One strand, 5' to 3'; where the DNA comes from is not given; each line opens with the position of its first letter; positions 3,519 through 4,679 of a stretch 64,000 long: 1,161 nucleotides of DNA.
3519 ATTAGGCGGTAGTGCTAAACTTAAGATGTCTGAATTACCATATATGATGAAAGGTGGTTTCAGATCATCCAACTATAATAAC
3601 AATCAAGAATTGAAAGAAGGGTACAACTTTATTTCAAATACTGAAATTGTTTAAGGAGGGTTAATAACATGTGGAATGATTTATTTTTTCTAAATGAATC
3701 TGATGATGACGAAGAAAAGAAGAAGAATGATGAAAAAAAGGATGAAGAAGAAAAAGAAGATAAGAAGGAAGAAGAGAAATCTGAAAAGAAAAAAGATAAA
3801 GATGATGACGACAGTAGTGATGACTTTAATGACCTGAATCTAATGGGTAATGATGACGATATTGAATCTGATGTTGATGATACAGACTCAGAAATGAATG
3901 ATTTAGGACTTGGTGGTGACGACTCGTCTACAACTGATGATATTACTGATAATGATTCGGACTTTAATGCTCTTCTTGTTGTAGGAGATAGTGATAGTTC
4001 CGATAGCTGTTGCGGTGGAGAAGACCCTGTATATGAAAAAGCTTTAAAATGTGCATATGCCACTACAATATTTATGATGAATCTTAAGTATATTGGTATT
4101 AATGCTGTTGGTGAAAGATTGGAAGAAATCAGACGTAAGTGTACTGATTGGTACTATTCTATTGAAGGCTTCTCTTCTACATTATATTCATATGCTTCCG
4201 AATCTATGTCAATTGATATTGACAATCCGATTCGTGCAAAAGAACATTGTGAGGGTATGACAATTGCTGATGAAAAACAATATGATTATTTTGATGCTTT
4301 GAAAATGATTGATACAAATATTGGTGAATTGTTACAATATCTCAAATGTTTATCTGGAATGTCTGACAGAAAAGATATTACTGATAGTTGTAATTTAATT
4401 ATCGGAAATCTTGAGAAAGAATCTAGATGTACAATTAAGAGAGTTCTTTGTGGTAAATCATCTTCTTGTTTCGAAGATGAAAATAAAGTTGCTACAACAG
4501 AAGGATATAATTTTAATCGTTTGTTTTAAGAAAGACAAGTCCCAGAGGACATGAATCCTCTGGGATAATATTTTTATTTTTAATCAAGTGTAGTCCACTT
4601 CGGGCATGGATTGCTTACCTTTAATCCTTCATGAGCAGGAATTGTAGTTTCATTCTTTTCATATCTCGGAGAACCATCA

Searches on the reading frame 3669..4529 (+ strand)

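Call 37: search_protein_families(library=pfam, proteins=[window:3669-4529:+], max_evalue=0.01)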
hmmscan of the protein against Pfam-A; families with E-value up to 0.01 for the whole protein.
window:3669-4529:+ (286 aa): 1 family
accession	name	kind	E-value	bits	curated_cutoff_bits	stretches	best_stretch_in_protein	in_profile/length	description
PF09073.15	BUD22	-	0.0044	16.8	37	1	14-112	142-227/435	BUD22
